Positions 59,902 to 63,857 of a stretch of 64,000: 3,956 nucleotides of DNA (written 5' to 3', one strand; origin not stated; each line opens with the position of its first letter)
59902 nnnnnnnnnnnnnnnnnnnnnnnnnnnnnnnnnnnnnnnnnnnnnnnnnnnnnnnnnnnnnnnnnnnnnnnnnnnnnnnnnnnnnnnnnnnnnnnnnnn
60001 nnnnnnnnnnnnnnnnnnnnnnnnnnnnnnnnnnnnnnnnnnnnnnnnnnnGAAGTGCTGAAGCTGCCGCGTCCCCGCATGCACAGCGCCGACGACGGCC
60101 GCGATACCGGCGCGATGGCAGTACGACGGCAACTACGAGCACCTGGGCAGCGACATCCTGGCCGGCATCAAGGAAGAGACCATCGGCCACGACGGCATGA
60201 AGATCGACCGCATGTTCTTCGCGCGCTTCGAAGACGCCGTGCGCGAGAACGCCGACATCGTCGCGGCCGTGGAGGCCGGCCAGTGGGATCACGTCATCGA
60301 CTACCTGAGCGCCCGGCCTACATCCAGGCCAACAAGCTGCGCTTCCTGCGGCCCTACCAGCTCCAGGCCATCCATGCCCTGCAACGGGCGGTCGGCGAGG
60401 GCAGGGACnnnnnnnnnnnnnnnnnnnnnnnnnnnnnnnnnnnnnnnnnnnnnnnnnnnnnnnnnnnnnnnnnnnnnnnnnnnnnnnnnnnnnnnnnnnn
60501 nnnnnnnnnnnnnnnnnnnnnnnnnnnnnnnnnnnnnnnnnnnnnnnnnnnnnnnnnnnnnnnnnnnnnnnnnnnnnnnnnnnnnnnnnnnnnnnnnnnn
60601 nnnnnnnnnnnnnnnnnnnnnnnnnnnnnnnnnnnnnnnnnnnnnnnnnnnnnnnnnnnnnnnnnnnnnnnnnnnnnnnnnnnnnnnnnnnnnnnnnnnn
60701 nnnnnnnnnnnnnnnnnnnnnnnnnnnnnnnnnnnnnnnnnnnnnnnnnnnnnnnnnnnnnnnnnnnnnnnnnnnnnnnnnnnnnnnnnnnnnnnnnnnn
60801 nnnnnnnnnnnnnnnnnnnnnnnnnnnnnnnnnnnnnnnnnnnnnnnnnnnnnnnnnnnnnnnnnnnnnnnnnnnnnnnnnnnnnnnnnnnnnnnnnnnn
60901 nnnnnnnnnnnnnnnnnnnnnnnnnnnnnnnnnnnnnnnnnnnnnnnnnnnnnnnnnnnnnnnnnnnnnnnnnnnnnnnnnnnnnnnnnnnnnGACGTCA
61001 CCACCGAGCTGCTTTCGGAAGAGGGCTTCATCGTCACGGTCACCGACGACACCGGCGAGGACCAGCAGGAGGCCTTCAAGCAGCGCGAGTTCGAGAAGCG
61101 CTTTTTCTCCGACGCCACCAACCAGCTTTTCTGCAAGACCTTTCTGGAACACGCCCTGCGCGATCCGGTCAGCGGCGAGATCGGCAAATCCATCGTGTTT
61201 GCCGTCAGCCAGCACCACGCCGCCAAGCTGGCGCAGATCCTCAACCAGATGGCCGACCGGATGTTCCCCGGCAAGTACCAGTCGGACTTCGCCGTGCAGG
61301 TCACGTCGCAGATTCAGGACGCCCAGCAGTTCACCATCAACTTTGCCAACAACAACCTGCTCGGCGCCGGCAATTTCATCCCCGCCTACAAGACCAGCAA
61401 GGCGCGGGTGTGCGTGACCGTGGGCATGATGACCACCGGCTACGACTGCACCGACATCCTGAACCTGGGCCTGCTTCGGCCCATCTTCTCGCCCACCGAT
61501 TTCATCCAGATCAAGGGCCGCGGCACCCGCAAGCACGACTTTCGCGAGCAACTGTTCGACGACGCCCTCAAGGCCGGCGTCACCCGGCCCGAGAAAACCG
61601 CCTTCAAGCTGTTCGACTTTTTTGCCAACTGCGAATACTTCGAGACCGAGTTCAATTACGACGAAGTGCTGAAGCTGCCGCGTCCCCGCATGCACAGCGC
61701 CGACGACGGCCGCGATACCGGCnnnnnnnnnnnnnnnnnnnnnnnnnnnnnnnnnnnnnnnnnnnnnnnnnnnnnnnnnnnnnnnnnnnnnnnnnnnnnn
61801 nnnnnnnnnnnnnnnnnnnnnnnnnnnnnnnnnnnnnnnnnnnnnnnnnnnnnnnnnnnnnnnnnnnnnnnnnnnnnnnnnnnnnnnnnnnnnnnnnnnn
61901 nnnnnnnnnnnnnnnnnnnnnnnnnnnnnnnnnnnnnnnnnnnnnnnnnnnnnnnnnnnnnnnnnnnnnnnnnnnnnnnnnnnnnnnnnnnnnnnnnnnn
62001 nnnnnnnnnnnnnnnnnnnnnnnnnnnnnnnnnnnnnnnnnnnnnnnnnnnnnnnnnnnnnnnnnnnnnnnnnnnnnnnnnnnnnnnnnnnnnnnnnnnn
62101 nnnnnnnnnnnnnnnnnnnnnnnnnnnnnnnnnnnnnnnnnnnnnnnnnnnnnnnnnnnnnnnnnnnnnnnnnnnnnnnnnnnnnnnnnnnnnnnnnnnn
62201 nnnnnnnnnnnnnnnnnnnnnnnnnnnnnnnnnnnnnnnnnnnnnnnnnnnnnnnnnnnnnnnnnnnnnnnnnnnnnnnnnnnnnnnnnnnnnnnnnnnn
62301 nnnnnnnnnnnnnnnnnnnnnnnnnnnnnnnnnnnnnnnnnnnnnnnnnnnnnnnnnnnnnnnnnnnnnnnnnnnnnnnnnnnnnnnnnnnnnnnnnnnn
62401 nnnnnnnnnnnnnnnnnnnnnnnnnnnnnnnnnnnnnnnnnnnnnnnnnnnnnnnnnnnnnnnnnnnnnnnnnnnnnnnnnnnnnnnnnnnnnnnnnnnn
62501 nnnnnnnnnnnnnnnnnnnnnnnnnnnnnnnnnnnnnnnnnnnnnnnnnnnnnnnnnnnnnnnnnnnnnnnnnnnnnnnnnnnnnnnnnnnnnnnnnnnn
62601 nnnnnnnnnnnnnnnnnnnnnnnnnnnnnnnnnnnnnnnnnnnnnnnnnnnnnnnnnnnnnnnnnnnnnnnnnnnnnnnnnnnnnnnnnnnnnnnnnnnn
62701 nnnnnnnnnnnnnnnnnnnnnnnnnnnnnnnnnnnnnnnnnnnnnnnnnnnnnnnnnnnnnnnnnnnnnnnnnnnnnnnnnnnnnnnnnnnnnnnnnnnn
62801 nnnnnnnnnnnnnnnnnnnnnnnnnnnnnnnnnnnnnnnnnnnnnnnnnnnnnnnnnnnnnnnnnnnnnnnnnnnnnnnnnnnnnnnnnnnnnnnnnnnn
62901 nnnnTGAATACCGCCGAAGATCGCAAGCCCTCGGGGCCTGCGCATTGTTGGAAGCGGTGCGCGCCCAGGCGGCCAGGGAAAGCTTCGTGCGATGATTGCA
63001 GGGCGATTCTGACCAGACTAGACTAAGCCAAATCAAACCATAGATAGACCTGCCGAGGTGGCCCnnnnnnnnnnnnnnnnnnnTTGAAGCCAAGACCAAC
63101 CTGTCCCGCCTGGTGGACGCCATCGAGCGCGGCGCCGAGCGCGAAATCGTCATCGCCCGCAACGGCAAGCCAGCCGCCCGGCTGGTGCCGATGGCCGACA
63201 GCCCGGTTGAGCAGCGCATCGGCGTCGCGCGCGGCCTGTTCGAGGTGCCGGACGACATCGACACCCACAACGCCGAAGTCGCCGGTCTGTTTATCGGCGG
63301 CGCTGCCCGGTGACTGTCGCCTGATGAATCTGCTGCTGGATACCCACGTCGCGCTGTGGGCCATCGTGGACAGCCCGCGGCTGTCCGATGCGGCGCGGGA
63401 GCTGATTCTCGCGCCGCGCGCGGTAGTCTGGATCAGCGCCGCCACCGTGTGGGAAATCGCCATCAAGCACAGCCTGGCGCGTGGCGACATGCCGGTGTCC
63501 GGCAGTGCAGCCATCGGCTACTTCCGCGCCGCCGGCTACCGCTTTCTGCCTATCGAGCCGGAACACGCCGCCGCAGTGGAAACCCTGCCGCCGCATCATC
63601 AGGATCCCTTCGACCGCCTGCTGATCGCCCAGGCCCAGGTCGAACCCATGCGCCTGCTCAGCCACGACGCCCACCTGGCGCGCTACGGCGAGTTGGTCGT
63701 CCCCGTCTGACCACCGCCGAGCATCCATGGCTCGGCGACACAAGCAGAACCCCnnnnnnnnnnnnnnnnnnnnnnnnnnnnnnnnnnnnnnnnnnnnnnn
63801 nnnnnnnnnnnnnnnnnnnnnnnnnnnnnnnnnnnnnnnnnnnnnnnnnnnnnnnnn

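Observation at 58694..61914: Head-to-tail 1.6-kb duplication inside hsdR predicts a nuclease-motor-motor-tail restriction subunit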

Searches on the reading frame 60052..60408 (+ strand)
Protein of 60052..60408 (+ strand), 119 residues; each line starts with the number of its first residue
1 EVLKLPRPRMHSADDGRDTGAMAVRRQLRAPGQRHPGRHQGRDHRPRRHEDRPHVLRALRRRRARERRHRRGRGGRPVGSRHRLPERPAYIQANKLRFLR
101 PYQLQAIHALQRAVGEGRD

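Call 32: find_homologous_proteins(query=window:60052-60408:+, max_evalue=0.001)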
Query seq(119 aa) (119 aa): 9 proteins with E <= 0.001 among 304 candidates.
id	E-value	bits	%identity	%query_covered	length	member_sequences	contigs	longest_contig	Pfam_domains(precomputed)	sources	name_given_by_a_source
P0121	7.1e-8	51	85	29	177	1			PF04851.22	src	-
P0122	1.3e-7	50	82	29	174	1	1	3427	PF18766.8,PF04851.22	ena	-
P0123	1.6e-7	50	80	29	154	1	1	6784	PF00270.36,PF18766.8,PF04851.22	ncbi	-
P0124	3.9e-7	48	78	30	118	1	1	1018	PF04851.22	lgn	-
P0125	8.5e-7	47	88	29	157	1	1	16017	-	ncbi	-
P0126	1.0e-6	47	82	29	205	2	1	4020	PF13588.13,PF04851.22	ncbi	-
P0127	1.4e-6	47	82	29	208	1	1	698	PF00270.36,PF18766.8,PF04851.22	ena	-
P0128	1.6e-6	46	77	29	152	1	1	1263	PF00270.36,PF18766.8,PF04851.22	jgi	jgi:type I restriction enzyme R subunit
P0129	5.1e-5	41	90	24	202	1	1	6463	PF04313.21,PF13588.13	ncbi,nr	ncbi:MAG: type I restriction enzyme HsdR N-terminal domain-containing protein, partial [Deltaproteob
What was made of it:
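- No protein in the 5.8-billion-sequence collection covers the linker or the junction (call 32).
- Tried and rejected: A search with the linker-plus-junction peptide against 5.8 billion proteins returned only ordinary HsdR N-terminal motor fragments, with at most 30% coverage (call 32).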

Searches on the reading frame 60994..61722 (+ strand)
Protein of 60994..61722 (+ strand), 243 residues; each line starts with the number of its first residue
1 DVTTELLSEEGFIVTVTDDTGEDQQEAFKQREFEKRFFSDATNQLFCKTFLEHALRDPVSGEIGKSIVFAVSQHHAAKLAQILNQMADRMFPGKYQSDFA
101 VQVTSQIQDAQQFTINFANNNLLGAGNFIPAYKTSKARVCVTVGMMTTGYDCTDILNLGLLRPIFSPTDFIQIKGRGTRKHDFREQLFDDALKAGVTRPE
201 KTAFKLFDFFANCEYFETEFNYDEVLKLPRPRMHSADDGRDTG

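Call 34: search_protein_families(library=pfam, proteins=[window:60994-61722:+], max_evalue=10)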
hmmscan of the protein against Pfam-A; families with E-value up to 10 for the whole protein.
seq(243 aa): 3 families
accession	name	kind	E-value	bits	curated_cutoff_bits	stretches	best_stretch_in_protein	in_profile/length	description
PF00271.37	Helicase_C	-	0.013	16.2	23.5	1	132-180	61-109/110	Helicase conserved C-terminal domain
PF01126.25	Heme_oxygenase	-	0.037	14.3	23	1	28-93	28-92/204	Heme oxygenase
PF14904.11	FAM86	-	0.058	13.9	23.5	1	31-77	9-55/94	Family of unknown function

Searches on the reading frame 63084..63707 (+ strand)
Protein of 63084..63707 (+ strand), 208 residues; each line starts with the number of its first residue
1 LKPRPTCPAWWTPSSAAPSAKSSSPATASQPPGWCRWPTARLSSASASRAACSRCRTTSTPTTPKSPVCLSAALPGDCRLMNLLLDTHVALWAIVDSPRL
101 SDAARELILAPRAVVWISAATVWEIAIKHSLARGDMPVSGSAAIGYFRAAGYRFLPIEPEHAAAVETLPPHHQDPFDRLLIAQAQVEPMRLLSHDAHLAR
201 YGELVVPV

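Call 11: search_protein_families(library=pfam, proteins=[window:63084-63707:+], max_evalue=0.001)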
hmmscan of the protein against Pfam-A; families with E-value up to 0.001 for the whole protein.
window:63084-63707:+ (208 aa): 1 family
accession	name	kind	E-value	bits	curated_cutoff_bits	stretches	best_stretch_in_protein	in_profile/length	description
PF01850.27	PIN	-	1.4e-12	48.7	23.6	1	84-203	2-119/120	PIN domain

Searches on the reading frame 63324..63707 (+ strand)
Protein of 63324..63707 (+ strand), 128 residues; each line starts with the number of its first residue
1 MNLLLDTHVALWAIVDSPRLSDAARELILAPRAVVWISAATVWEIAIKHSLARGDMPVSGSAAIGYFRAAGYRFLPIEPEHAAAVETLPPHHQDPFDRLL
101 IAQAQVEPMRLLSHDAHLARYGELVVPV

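Call 42: find_encoding_contigs(protein=window:63324-63707:+, flank=10000, max_places=10)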
Protein window:63324-63707:+ (128 aa): 2 contigs read that carry it; 2 places shown.
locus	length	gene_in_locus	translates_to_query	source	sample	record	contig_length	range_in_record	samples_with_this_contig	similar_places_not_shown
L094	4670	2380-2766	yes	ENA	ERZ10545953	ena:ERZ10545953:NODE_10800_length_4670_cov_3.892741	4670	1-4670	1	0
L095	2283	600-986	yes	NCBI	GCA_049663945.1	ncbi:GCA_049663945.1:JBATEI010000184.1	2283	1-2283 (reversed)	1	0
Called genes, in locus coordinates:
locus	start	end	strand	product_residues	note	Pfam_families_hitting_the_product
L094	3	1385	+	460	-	?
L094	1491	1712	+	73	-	PF01402:RHH_1, PF12651:RHH_3 (weak)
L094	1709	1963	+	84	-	PF05016:ParE_toxin, PF15781:ParE-like_toxin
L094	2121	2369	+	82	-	PF02604:PhdYeFM_antitox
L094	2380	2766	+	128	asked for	PF01850:PIN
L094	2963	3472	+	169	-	-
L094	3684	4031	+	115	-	-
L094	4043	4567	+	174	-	-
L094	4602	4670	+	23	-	?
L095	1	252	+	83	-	?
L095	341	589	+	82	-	PF02604:PhdYeFM_antitox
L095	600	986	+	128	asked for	PF01850:PIN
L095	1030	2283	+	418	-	PF02384:N6_Mtase, PF01170:UPF0020 (weak)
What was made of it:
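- On Type I restriction enzyme R subunit (HsdR): L095 shows N6_Mtase after the PIN gene (call 42).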
